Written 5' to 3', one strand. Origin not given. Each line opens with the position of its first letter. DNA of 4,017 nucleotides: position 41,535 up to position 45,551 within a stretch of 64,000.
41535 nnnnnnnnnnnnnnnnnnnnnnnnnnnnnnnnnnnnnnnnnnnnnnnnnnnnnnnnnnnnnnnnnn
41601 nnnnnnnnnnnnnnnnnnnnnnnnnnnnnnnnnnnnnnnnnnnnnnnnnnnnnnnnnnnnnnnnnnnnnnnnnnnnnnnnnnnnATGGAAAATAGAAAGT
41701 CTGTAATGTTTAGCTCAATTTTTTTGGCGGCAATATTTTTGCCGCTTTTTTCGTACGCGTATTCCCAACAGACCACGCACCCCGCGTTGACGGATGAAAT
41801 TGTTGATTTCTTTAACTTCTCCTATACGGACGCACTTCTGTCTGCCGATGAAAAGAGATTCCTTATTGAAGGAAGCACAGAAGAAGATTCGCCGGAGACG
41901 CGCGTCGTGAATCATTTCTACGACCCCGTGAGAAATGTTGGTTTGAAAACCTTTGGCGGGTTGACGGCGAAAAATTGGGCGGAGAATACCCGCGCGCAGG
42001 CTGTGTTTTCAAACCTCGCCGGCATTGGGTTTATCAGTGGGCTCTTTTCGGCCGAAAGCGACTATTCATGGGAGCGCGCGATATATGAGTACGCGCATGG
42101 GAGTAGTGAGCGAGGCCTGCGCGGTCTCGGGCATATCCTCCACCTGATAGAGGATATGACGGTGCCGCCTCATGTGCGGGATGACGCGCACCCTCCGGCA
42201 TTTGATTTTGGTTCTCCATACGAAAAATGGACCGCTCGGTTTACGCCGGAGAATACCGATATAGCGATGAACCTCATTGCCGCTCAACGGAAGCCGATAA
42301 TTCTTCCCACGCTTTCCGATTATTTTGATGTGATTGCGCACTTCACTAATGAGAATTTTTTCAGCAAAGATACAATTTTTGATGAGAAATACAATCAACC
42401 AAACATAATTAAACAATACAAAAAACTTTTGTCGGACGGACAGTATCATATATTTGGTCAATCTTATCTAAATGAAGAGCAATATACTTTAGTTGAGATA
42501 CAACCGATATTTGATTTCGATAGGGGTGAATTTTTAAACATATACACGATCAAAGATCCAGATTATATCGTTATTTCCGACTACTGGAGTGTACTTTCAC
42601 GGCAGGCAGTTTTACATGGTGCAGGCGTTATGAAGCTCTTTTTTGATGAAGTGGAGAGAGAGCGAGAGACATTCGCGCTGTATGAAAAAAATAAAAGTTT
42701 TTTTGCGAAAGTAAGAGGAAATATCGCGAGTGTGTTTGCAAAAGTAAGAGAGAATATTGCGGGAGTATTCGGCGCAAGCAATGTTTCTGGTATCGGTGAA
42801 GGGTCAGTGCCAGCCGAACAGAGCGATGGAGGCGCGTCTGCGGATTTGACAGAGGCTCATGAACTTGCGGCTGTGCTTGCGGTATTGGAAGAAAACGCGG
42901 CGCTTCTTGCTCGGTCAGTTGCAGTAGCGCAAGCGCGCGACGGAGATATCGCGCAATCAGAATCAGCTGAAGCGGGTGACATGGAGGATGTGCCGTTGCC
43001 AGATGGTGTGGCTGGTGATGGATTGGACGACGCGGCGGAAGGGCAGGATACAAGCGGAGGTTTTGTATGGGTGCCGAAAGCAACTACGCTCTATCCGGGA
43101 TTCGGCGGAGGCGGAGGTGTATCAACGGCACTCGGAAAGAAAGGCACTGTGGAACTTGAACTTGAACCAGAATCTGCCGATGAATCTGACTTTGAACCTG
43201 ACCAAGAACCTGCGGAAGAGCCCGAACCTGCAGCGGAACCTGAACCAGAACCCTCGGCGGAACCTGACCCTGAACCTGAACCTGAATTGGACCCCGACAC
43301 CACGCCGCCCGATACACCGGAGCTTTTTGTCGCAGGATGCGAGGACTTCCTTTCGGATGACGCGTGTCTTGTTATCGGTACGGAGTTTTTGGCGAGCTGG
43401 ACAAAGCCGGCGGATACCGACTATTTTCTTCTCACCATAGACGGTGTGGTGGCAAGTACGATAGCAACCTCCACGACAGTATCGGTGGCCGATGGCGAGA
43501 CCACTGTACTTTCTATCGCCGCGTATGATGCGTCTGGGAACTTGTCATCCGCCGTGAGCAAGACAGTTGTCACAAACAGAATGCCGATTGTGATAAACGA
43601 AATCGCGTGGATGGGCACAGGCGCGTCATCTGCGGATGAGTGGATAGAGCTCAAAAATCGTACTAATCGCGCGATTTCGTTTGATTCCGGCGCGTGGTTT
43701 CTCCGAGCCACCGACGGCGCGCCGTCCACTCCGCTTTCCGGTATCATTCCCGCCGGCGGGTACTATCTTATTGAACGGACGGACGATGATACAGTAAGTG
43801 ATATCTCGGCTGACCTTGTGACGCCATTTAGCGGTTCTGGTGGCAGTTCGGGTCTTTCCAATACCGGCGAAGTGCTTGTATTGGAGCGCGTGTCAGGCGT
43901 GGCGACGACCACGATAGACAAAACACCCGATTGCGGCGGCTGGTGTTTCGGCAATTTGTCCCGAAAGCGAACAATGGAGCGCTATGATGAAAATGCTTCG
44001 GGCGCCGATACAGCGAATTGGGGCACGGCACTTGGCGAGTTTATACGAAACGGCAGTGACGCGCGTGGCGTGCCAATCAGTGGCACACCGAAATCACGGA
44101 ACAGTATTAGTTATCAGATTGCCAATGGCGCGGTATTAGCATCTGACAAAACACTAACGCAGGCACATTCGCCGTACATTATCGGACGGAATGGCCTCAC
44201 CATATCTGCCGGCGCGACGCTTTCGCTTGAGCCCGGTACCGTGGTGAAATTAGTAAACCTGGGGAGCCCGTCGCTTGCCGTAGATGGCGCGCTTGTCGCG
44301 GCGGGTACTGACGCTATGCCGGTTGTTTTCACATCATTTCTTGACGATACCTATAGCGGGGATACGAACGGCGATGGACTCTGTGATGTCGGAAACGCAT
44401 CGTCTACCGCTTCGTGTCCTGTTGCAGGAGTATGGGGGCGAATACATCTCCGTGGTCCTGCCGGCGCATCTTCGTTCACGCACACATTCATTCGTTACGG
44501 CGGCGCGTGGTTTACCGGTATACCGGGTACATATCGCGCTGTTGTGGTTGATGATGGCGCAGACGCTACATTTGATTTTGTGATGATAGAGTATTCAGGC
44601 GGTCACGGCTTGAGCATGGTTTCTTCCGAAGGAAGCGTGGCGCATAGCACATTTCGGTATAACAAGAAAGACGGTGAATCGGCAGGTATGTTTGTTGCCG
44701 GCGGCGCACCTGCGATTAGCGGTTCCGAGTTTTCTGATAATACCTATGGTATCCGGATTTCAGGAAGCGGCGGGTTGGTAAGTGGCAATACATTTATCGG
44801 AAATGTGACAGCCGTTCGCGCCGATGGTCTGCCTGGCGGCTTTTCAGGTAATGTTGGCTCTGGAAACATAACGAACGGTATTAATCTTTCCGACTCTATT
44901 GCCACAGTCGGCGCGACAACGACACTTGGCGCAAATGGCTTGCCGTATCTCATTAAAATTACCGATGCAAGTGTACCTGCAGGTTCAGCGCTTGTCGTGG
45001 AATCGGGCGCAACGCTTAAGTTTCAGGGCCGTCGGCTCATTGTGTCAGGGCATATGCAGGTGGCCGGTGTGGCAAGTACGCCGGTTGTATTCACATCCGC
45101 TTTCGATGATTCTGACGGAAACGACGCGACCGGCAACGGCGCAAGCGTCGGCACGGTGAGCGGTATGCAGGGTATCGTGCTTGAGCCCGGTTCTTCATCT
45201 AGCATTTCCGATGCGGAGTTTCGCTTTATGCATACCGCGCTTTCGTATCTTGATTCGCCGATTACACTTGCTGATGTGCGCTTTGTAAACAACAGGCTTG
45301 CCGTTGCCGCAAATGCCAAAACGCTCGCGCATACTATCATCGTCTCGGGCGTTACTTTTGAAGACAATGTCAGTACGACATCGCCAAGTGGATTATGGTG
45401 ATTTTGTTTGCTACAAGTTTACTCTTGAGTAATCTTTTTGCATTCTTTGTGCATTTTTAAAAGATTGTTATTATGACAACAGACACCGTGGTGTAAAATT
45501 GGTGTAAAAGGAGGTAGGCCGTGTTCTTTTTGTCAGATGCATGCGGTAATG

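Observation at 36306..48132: Surface/host-interaction locus: PG-binding giant repeat protein, TPR proteins, the PLC-LTD giant, and a Wzy_C-TPR fusion (possible O-glycosylation of Ser/Thr-rich surface proteins)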

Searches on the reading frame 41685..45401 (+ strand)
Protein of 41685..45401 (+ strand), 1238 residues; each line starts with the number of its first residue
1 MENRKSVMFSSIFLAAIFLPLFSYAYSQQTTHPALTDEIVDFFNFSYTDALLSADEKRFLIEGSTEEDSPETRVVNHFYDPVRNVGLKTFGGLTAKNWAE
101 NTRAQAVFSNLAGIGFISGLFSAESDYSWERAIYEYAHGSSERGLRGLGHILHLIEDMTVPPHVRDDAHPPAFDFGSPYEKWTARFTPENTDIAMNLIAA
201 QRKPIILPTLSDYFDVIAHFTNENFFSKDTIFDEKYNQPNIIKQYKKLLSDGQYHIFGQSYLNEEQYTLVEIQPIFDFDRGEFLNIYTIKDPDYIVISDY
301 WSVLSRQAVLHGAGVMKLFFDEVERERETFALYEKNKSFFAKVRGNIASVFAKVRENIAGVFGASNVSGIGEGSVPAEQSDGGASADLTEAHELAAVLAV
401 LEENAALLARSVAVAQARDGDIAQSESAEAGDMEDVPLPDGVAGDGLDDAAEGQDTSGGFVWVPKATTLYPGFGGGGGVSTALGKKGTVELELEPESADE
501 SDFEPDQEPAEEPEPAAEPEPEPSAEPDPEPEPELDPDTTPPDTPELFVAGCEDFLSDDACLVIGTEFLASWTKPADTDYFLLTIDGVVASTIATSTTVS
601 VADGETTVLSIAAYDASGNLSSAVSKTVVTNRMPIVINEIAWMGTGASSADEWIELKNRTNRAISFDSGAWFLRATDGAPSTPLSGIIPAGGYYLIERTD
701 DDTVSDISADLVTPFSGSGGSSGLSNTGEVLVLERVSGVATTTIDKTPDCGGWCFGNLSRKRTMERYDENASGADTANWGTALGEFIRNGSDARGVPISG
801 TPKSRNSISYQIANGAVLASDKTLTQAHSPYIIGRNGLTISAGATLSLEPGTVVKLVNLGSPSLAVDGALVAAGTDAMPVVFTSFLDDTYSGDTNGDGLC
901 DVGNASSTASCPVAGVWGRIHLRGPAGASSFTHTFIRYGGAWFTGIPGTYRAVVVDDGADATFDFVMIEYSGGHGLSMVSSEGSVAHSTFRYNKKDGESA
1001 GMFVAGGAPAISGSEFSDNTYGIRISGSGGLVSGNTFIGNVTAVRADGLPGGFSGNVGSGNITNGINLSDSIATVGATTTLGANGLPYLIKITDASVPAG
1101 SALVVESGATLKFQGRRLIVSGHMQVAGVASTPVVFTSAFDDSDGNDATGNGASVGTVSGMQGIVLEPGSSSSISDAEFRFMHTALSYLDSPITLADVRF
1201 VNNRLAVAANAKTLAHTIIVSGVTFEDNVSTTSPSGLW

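Call 4: search_protein_families(library=pfam, proteins=[window:41685-45401:+], max_evalue=0.01)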
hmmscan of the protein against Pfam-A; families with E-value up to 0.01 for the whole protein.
window:41685-45401:+ (1238 aa): 3 families
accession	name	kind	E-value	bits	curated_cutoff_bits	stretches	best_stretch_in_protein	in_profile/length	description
PF13229.12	Beta_helix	-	3e-07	30.7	25.9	1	952-1073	25-149/158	Right handed beta helix region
PF00932.25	LTD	-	6.9e-07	30.1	34.3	1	633-731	6-92/109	Lamin Tail Domain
PF05887.16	Trypan_PARP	-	7.3e-07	29.7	100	1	478-542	44-106/134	Procyclic acidic repetitive protein (PARP)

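Call 5: search_protein_families(library=ncbifam, proteins=[window:41685-45401:+], max_evalue=0.01)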
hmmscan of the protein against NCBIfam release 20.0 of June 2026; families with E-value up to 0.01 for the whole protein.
window:41685-45401:+ (1238 aa): 4 families
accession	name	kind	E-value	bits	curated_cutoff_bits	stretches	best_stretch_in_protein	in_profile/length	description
NF037973.1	metallo_SslE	exception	0.00013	19.5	3000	1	468-553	19-100/1519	lipoprotein metalloprotease SslE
TIGR03804.1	para_beta_helix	repeat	0.00085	19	19.45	1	1011-1041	12-43/44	parallel beta-helix repeat protein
NF033845.1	MSCRAMM_ClfB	exception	0.0078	14.2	999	0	506-539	553-586/871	MSCRAMM family adhesin clumping factor ClfB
NF011521.0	PRK14960.1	equivalog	0.0087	14.5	1228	0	506-538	408-439/702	DNA polymerase III subunit gamma/tau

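Call 68: find_homologous_proteins(query=window:41685-45401:+, max_evalue=0.00001)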
Query window:41685-45401:+ (1238 aa): 496 proteins with E <= 0.00001 among 8000 candidates; the best 120 are listed.
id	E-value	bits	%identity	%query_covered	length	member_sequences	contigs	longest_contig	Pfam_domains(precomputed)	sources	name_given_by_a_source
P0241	0.0e+0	2762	100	99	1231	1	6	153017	PF00932.26,PF05887.17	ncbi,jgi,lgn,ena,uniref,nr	ncbi:MAG: hypothetical protein COW88_00275 [Candidatus Lloydbacteria bacterium CG22_combo_CG10-13_8_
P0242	3.9e-248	845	50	28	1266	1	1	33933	PF13229.13,PF00932.26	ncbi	-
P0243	1.4e-245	836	42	56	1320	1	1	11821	PF13229.13,PF00932.26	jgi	-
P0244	5.6e-244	831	43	56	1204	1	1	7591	PF13229.13,PF00932.26,PF28492.1,PF05048.20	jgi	-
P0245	6.4e-235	801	42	54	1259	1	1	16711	PF13229.13,PF00932.26,PF28492.1,PF19077.7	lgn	-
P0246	1.0e-234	800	39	56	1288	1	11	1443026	PF00932.26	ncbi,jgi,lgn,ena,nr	ncbi:TPA: hypothetical protein DCZ46_01850 [Candidatus Campbellbacteria bacterium]|nr:MAG: parallel 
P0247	1.2e-234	800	46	50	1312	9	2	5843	PF13229.13,PF00932.26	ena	-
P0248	1.7e-233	796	44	51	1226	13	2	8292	PF13229.13,PF00932.26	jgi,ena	-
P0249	2.3e-232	792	43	29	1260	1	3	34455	PF13229.13,PF00932.26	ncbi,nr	ncbi:MAG: lamin tail domain-containing protein [Parcubacteria group bacterium]|nr:lamin tail domain-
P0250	4.8e-231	788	44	51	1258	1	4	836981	PF13229.13,PF00932.26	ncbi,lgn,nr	ncbi:MAG: lamin tail domain-containing protein [Candidatus Niyogibacteria bacterium]|nr:MAG: lamin t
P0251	1.3e-230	787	38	56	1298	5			PF00932.26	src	-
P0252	2.7e-229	782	43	52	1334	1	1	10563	PF13229.13,PF00932.26,PF05048.20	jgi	-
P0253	7.0e-229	781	40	57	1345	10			PF13229.13,PF00932.26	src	-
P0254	8.3e-229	781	38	57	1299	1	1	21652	PF00932.26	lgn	-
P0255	2.8e-228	779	40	57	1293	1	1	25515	PF00932.26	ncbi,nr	ncbi:MAG: lamin tail domain-containing protein [Candidatus Pacebacteria bacterium]|nr:lamin tail dom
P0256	3.9e-225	768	46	54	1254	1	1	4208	PF13229.13,PF00932.26,PF28492.1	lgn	-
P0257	4.5e-223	762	39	56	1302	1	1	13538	PF13229.13,PF00932.26,PF28492.1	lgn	-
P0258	5.5e-223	761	37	56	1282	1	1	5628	PF13229.13,PF00932.26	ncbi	-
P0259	5.4e-222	758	40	53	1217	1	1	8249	PF13229.13,PF00932.26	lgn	-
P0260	1.6e-217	743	44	52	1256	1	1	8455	PF00932.26,PF05048.20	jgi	-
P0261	1.5e-215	737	40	55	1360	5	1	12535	PF13229.13,PF00932.26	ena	-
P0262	3.1e-214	732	40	49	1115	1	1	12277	PF00932.26,PF28492.1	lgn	-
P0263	7.3e-214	731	41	49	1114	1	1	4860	PF00932.26,PF28492.1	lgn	-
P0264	1.1e-213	730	39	94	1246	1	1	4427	PF13229.13,PF00932.26,PF05048.20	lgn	-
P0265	1.0e-212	727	44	52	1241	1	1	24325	PF13229.13,PF00932.26,PF05048.20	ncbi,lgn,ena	-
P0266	1.5e-212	727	42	50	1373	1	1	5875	PF13229.13,PF00932.26,PF19077.7,PF05048.20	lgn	-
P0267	1.7e-211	723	41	55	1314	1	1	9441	PF13229.13,PF00932.26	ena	-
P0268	6.9e-209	715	39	52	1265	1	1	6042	PF13229.13,PF00932.26,PF28492.1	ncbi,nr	ncbi:lamin tail domain-containing protein [Patescibacteria group bacterium]|nr:lamin tail domain-con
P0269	5.1e-208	712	40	49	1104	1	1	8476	PF00932.26,PF28492.1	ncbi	-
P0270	3.0e-207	709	36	100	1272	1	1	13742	PF13229.13,PF00932.26,PF05048.20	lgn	-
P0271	5.9e-205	702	36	55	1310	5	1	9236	PF13229.13,PF00932.26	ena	-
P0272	1.2e-204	701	44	54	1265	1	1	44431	PF13229.13,PF00932.26,PF17936.8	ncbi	-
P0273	1.0e-203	698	40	49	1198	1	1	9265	PF13229.13,PF00932.26,PF28492.1,PF05048.20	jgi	-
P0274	1.7e-203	697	37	98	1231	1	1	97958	PF00932.26,PF28492.1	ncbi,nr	ncbi:lamin tail domain-containing protein [Candidatus Giovannonibacteria bacterium]|nr:lamin tail do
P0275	3.3e-202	692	39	56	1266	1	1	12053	PF13229.13,PF00932.26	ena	-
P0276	3.8e-202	692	46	28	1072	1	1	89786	PF00932.26,PF28492.1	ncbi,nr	ncbi:MAG: hypothetical protein HYT22_01930 [Candidatus Niyogibacteria bacterium]|nr:hypothetical pro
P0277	7.1e-202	691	41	50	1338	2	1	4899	PF13229.13,PF00932.26,PF28492.1,PF19077.7,PF05048.20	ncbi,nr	ncbi:MAG: right-handed parallel beta-helix repeat-containing protein, partial [Candidatus Sungbacter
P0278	1.6e-201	690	38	55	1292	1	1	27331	PF13229.13,PF00932.26,PF05048.20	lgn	-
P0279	1.7e-201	690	41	49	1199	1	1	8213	PF13229.13,PF00932.26,PF05048.20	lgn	-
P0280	4.4e-201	689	37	50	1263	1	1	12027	PF13229.13,PF00932.26,PF28492.1,PF05048.20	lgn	-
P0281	2.2e-200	686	36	98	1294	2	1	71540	PF13229.13,PF00932.26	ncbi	-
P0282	2.7e-199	683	39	51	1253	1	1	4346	PF13229.13,PF00932.26,PF05048.20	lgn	-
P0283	3.7e-198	679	50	31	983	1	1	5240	PF00932.26,PF28492.1,PF19077.7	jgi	-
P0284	6.5e-198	678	38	54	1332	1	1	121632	PF00932.26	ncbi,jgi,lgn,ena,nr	ncbi:lamin tail domain-containing protein [Patescibacteria group bacterium]|nr:lamin tail domain-con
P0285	3.7e-197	676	40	55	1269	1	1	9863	PF13229.13,PF00932.26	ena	-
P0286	7.5e-197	675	37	98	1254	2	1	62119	PF13229.13,PF00932.26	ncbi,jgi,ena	-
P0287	2.8e-196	673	41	50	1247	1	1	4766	PF13229.13,PF00932.26,PF05048.20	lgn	-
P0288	2.5e-195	670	37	55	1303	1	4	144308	PF00932.26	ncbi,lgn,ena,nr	ncbi:MAG: lamin tail domain-containing protein [Candidatus Pacebacteria bacterium]|nr:lamin tail dom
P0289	5.6e-195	669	35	57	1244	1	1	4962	PF13229.13,PF00932.26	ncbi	-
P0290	3.2e-194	666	34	57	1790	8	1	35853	PF00932.26,PF09136.17,PF17936.8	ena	-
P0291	9.2e-194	665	43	43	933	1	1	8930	PF00932.26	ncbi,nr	ncbi:MAG: hypothetical protein HYS44_03215 [Candidatus Niyogibacteria bacterium]|nr:hypothetical pro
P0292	2.9e-193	663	35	57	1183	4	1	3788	PF13229.13,PF00932.26,PF28492.1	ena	-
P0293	3.9e-193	662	37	57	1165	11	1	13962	PF13229.13,PF00932.26,PF28492.1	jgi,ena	-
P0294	1.4e-192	661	39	54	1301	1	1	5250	PF13229.13,PF00932.26,PF05048.20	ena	-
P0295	8.0e-191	655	48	28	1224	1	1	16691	PF13229.13,PF00932.26,PF05048.20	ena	-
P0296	2.0e-190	653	36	56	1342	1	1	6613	PF13229.13,PF00932.26,PF28492.1,PF19077.7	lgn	-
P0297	9.0e-188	645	37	48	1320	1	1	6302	PF00932.26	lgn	-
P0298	1.4e-187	644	36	55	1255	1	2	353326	PF13229.13,PF00932.26,PF28492.1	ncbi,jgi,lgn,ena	-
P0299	2.3e-187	643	35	97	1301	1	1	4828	PF13229.13,PF00932.26,PF28492.1,PF05048.20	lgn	-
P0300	8.2e-186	638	38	43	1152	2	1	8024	PF00932.26,PF28492.1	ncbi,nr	ncbi:lamin tail domain-containing protein, partial [Candidatus Parcubacteria bacterium]|nr:lamin tai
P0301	1.5e-185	637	38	54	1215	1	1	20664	PF00932.26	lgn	-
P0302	2.3e-185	637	44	26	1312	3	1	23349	PF13229.13,PF00932.26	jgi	-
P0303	2.4e-185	637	43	38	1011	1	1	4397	PF00932.26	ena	-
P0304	1.0e-184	635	36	100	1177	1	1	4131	PF00932.26,PF28492.1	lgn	-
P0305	2.1e-184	634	45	28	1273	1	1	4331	PF13229.13,PF00932.26,PF28492.1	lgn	-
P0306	9.0e-182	625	35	92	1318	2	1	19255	PF13229.13,PF00932.26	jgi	-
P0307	1.1e-181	624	48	28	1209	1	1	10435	PF13229.13,PF00932.26,PF28492.1,PF05048.20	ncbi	-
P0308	6.6e-180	619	39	48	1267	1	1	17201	PF13229.13,PF00932.26,PF28492.1,PF05048.20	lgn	-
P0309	1.3e-179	618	35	56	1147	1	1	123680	PF00932.26,PF28492.1,PF05048.20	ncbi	-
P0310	1.6e-179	617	37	52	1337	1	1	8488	PF13229.13,PF00932.26,PF05048.20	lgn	-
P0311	2.3e-179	617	43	41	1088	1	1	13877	PF00932.26,PF19077.7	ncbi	-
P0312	2.3e-179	617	37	93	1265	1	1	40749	PF13229.13,PF00932.26,PF28492.1,PF05048.20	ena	-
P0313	2.5e-179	617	35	95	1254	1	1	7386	PF13229.13,PF00932.26,PF05048.20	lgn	-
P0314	6.3e-178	612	49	26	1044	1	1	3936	PF00932.26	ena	-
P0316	7.1e-178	612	36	49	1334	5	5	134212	PF13229.13,PF00932.26,PF28492.1,PF05048.20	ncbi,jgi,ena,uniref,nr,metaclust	ncbi:MAG: hypothetical protein A3G49_04995 [Candidatus Sungbacteria bacterium RIFCSPLOWO2_12_FULL_41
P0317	8.5e-178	612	38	48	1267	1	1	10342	PF13229.13,PF00932.26,PF05048.20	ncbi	-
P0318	8.7e-178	612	35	57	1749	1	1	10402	PF00932.26,PF28492.1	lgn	-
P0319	1.5e-177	611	42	51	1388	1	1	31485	PF00932.26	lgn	-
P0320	2.8e-177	610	38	50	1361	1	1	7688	PF00932.26,PF28492.1,PF19077.7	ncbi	-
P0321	3.3e-177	610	36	96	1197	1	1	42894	PF00932.26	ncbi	-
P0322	6.0e-177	609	35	56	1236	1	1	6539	PF13229.13,PF00932.26,PF28492.1,PF05048.20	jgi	jgi:hypothetical protein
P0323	1.3e-176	608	39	52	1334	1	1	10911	PF13229.13,PF00932.26,PF28492.1,PF19077.7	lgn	-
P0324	3.3e-176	606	39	50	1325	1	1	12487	PF00932.26,PF28492.1,PF19077.7,PF17936.8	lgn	-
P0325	5.0e-176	606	36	54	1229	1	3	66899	PF13229.13,PF00932.26,PF05048.20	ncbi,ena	-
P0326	6.6e-176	605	38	62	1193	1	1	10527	PF00882.25,PF00932.26,PF28492.1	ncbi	-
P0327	3.0e-175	603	32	99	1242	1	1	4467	PF00932.26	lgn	-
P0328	1.2e-174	601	36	50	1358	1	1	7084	PF13229.13,PF00932.26,PF05048.20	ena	-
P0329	2.5e-174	600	36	56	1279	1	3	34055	PF13229.13,PF00932.26,PF05048.20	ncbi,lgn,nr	ncbi:MAG: lamin tail domain-containing protein [Candidatus Niyogibacteria bacterium]|nr:lamin tail d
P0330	2.9e-174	600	42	26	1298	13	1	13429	PF13229.13,PF00932.26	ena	-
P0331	1.0e-173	598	36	54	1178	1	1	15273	PF00932.26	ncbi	-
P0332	1.0e-173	598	36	55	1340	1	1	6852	PF13229.13,PF00932.26,PF28492.1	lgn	-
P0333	1.4e-173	598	44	28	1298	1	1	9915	PF13229.13,PF00932.26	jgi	-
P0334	2.4e-173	597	34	57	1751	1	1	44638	PF00932.26,PF19077.7,PF17936.8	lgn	-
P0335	2.5e-173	597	34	57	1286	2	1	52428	PF00932.26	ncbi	-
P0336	3.8e-173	596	42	31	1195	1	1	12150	PF13229.13,PF00932.26,PF28492.1,PF05048.20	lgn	-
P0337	6.6e-173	595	36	51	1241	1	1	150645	PF13229.13,PF00932.26,PF28492.1,PF05048.20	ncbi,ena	-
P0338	6.2e-172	592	35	53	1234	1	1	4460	PF13229.13,PF07602.18,PF00932.26,PF05048.20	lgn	-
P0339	9.9e-172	592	36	100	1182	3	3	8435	PF13229.13,PF00932.26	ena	-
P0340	1.2e-171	591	36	83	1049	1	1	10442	PF00932.26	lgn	-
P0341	3.7e-171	590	39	44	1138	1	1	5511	PF13229.13,PF00932.26,PF05048.20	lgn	-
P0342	1.9e-170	587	39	52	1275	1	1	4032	PF13229.13,PF00932.26,PF05048.20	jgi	jgi:hypothetical protein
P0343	3.2e-170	587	37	54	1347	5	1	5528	PF13229.13,PF00932.26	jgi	-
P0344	4.0e-170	586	36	53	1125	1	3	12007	PF13229.13,PF00932.26,PF28492.1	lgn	-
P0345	1.7e-169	584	37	48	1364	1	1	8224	PF13229.13,PF00932.26,PF28492.1,PF05048.20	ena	-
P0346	2.0e-169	584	38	48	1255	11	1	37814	PF13229.13,PF00932.26,PF28492.1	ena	-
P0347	2.2e-169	584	41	49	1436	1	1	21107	PF13229.13,PF00932.26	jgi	-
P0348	4.3e-169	583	45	28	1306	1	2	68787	PF13229.13,PF00932.26,PF28492.1,PF05048.20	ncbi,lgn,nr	ncbi:MAG: right-handed parallel beta-helix repeat-containing protein [Candidatus Sungbacteria bacter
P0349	3.1e-168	580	50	28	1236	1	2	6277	PF13229.13,PF00932.26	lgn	-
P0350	3.7e-168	580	38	48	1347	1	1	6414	PF13229.13,PF00932.26,PF05048.20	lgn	-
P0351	3.8e-168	580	37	50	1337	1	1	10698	PF13229.13,PF00932.26,PF28492.1,PF05048.20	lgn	-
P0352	4.5e-168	579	36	54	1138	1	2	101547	PF13229.13,PF00932.26,PF28492.1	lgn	-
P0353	1.9e-166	574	37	55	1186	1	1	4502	PF00932.26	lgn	-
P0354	5.6e-166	572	41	28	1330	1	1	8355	PF13229.13,PF00932.26,PF28492.1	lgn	-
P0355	7.4e-166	572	36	57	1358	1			PF00932.26,PF05048.20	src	-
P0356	9.8e-166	572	43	30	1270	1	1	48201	PF13229.13,PF00932.26,PF28492.1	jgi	-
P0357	1.2e-165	571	51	28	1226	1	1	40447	PF00932.26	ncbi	ncbi:MAG: hypothetical protein RLZZ347_416, partial [Candidatus Parcubacteria bacterium]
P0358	1.9e-165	571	42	34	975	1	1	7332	PF13229.13,PF00932.26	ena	-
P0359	5.5e-165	569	38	54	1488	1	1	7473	PF00932.26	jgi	jgi:hypothetical protein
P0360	8.1e-165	569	35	55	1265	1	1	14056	PF00882.25,PF00932.26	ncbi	-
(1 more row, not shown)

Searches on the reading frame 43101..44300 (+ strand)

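Call 67: search_protein_families(library=pfam, proteins=[window:43101-44300:+], max_evalue=10)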
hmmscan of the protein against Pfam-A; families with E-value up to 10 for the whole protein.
window:43101-44300:+ (400 aa): 3 families
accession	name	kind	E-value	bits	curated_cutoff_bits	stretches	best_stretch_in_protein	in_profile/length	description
PF00932.25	LTD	-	4.6e-08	33.8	34.3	1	161-261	6-94/109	Lamin Tail Domain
PF05887.16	Trypan_PARP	-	1.9e-05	25.1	100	1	6-70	44-106/134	Procyclic acidic repetitive protein (PARP)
PF05616.18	Neisseria_TspB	-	0.74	8.7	20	1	21-72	330-382/517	Neisseria meningitidis TspB protein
